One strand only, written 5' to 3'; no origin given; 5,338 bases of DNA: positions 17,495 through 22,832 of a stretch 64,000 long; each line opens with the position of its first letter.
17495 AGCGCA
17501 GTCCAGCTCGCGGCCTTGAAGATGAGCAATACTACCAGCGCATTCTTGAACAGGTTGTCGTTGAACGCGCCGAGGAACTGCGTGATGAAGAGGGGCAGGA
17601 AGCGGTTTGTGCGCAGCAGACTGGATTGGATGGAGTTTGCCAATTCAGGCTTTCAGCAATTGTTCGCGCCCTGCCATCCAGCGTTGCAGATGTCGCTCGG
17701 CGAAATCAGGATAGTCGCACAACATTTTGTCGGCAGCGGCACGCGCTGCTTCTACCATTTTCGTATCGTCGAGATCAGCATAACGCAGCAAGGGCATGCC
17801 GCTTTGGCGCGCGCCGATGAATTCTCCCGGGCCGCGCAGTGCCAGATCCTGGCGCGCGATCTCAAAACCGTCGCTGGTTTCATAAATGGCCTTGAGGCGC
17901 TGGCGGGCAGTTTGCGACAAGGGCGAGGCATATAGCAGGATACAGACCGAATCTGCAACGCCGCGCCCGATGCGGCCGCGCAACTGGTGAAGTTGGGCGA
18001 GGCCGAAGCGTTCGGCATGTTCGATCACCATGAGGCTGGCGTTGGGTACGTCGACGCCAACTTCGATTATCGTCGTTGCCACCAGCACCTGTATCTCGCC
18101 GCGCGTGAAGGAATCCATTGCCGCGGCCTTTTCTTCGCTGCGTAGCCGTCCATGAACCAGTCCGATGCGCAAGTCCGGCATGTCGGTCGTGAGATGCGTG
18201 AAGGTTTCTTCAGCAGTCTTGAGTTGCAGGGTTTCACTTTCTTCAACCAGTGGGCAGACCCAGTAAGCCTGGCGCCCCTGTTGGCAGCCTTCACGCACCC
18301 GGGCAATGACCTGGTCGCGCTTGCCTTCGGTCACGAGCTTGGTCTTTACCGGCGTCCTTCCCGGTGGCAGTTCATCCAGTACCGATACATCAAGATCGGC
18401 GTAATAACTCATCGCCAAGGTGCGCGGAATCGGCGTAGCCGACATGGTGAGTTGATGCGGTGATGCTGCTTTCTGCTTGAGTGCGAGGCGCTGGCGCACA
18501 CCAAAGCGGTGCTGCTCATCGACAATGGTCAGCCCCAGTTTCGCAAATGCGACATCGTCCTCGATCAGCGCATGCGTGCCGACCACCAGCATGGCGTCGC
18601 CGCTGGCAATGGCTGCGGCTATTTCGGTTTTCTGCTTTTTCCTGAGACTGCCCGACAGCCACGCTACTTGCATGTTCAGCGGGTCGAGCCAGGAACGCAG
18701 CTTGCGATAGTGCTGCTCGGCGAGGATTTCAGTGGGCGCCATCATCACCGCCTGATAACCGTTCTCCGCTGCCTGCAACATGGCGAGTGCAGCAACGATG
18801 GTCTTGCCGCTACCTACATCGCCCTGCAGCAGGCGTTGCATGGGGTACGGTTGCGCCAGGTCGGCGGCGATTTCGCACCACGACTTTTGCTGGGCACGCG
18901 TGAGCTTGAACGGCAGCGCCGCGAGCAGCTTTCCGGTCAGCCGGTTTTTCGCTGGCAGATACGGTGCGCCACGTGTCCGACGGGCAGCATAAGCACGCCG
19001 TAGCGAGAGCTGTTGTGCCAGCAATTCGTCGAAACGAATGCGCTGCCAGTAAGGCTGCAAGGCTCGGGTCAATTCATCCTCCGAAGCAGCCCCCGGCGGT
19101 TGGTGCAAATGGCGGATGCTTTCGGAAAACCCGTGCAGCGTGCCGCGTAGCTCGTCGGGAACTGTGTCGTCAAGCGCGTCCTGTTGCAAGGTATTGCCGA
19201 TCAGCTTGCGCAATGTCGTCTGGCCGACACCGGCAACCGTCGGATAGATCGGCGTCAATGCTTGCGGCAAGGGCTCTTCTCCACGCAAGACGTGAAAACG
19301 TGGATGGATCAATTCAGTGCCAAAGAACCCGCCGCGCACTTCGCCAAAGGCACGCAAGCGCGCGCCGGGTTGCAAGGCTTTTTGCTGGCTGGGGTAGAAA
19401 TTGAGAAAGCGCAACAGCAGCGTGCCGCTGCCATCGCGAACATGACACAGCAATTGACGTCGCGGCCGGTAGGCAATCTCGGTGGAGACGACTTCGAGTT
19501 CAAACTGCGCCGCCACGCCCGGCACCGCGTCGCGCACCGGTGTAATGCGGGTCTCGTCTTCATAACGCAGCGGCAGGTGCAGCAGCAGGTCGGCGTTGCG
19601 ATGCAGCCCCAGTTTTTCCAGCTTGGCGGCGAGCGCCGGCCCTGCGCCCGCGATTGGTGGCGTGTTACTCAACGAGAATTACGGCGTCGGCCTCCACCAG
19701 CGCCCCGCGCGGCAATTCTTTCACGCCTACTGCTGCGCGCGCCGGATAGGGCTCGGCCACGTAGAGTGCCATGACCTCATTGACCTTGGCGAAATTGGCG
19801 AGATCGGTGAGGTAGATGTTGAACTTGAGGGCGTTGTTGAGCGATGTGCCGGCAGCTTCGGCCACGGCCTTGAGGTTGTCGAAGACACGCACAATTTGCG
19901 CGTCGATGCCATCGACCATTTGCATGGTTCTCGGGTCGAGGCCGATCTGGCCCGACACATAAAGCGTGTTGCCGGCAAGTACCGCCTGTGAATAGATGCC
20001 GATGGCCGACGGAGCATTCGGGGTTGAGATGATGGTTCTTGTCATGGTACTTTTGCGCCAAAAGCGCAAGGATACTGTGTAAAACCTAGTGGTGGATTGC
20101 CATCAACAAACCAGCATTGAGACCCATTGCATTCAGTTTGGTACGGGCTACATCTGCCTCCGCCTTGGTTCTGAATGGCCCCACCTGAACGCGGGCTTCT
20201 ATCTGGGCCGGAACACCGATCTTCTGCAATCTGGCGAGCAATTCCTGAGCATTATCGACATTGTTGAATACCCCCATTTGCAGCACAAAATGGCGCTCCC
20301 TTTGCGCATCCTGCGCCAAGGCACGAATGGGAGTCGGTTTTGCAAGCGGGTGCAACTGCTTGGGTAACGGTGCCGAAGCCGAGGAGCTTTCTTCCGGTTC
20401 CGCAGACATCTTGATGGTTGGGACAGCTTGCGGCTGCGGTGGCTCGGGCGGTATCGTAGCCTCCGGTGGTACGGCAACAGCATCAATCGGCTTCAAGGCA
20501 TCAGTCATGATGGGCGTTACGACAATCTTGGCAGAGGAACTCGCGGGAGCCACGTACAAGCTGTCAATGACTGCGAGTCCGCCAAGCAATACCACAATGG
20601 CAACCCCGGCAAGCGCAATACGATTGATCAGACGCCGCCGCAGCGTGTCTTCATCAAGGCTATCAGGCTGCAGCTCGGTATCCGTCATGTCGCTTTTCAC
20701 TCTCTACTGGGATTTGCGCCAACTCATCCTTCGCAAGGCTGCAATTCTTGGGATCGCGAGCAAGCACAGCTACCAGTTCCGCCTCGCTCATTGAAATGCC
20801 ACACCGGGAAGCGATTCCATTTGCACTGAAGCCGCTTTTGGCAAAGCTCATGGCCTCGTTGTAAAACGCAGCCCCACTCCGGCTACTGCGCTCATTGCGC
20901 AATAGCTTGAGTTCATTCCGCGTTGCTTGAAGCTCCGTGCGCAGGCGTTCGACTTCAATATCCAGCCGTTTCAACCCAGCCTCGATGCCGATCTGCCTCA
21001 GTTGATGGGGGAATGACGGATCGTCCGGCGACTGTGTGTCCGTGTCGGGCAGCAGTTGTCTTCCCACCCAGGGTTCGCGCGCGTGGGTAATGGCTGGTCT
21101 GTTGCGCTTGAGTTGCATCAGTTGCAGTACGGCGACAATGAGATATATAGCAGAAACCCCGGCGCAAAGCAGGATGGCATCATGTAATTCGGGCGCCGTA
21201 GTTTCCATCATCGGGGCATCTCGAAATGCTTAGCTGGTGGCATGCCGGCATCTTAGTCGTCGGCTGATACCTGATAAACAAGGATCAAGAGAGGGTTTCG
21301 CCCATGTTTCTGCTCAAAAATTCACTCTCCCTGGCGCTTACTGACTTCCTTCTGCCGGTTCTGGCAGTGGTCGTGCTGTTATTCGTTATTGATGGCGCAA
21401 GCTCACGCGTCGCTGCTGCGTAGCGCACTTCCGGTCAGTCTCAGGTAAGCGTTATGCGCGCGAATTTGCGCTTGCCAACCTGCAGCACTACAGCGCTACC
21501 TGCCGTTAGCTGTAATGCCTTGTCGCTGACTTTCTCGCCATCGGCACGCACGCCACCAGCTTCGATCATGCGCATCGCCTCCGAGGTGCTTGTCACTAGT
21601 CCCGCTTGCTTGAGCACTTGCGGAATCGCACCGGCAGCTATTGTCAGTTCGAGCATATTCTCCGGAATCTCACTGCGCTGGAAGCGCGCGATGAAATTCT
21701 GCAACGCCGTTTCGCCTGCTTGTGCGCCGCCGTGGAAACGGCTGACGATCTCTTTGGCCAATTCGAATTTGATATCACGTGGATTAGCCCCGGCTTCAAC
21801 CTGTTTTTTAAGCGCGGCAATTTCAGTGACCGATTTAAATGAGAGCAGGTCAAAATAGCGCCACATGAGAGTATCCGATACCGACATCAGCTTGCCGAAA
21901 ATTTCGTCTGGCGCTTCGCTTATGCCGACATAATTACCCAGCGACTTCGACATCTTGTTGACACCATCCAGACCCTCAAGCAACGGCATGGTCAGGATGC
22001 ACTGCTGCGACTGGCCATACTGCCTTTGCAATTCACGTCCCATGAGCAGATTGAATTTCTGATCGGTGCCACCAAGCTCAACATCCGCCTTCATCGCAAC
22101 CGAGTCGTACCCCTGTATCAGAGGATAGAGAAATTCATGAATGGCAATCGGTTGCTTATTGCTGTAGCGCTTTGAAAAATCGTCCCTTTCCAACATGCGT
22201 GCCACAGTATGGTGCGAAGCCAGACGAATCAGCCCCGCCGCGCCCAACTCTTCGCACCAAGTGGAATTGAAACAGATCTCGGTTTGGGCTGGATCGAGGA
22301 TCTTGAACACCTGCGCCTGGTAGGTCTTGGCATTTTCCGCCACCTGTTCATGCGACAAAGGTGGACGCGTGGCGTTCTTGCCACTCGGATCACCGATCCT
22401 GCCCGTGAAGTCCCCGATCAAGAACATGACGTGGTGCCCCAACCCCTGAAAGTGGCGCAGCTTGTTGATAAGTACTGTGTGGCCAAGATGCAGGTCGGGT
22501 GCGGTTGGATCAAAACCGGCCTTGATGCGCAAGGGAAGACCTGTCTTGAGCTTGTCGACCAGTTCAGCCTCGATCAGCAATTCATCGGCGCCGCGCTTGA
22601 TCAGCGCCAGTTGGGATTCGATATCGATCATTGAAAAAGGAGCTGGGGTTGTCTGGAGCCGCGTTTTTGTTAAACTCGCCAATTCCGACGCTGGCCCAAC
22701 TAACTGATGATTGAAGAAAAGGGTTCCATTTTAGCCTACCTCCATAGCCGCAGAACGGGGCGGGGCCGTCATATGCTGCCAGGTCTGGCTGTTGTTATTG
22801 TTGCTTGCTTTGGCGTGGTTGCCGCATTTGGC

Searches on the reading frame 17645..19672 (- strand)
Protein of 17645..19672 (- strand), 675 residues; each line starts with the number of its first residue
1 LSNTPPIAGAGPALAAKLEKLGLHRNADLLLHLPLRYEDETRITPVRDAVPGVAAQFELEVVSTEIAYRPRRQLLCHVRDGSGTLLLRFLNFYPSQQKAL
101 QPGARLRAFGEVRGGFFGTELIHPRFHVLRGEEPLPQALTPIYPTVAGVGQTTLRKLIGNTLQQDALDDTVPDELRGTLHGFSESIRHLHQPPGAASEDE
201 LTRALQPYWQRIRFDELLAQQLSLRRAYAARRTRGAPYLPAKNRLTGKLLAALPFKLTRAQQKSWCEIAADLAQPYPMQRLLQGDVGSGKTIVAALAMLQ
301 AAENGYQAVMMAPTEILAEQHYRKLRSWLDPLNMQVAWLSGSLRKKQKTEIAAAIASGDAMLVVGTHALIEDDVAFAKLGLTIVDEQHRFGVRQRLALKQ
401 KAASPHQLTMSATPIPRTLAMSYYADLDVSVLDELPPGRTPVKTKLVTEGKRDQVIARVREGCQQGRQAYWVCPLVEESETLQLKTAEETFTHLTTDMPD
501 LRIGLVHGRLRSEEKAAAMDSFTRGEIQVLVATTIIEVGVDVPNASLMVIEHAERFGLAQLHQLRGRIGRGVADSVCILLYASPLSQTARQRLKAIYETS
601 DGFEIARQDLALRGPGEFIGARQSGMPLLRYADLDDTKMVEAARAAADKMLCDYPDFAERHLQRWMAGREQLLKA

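Call 45: search_protein_families(library=pfam, proteins=[window:17645-19672:-], max_evalue=0.0001)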
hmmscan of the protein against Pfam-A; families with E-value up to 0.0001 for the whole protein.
window:17645-19672:- (675 aa): 6 families
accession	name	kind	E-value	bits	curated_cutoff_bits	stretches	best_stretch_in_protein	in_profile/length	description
PF00270.35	DEAD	-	1.9e-24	86.7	26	1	279-419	16-164/167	DEAD/DEAH box helicase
PF00271.37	Helicase_C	-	4.1e-21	75.7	23.5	1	464-570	13-108/110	Helicase conserved C-terminal domain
PF04851.21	ResIII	-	1.6e-12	48.1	22.5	1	259-414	5-162/164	Type III restriction enzyme, res subunit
PF17191.10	RecG_wedge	-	5.4e-12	46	23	1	9-162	7-159/162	RecG wedge domain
PF19833.4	RecG_dom3_C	-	5.3e-09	36.5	26.8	1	599-657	1-61/87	ATP-dependent DNA helicase RecG, domain 3, C-terminal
PF22590.2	Cas3-like_C_2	-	4.4e-05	24.1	27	0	485-570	13-103/106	CRISPR-associated nuclease/helicase Cas3, C-terminal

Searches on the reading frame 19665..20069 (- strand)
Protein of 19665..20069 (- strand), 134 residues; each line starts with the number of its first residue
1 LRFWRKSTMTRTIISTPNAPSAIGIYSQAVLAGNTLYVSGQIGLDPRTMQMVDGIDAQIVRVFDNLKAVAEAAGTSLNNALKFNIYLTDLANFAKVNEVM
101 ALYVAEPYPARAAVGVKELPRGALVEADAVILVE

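Call 50: search_protein_families(library=pfam, proteins=[window:19665-20069:-], max_evalue=0.0001)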
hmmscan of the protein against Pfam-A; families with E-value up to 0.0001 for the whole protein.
window:19665-20069:- (134 aa): 1 family
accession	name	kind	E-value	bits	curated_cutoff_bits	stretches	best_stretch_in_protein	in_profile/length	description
PF01042.26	Ribonuc_L-PSP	-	9.6e-34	116.4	27.3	1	17-131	2-119/121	Endoribonuclease L-PSP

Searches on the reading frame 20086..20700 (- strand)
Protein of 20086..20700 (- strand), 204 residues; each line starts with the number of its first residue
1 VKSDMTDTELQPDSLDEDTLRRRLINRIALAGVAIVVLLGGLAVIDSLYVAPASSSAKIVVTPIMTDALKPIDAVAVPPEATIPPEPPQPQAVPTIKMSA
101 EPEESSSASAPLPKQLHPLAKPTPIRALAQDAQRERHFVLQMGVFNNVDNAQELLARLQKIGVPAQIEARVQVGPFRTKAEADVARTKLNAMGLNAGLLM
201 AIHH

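Call 50: search_protein_families(library=pfam, proteins=[window:20086-20700:-], max_evalue=0.0001)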
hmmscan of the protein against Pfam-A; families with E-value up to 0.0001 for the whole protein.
window:20086-20700:- (204 aa): 1 family
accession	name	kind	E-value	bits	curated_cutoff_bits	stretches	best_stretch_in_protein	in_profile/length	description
PF05036.18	SPOR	-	8.8e-11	42.4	21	1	136-196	3-72/76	SPOR domain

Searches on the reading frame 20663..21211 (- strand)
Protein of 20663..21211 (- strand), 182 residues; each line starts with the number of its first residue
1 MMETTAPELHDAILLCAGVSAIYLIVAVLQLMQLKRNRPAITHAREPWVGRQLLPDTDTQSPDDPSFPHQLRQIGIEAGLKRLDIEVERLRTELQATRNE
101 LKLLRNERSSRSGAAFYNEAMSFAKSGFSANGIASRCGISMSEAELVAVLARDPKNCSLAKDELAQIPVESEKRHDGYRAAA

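Call 50: search_protein_families(library=pfam, proteins=[window:20663-21211:-], max_evalue=0.0001)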
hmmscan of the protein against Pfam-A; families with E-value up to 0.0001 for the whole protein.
window:20663-21211:- (182 aa): 1 family
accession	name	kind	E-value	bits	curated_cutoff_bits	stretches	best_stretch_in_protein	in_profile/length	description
PF10975.14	DUF2802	-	4.5e-11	43.2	33.5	1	86-151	5-67/68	Protein of unknown function (DUF2802)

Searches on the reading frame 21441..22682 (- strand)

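Call 50: search_protein_families(library=pfam, proteins=[window:21441-22682:-], max_evalue=0.0001)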
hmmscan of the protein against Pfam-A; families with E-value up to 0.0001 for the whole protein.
window:21441-22682:- (413 aa): 2 families
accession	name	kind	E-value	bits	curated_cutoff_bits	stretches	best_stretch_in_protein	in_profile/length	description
PF00579.31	tRNA-synt_1b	-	8.5e-82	275.2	21.1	1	50-326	5-284/292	tRNA synthetases class I (W and Y)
PF01479.30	S4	-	1.4e-06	28.4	22.8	1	354-396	4-46/48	S4 domain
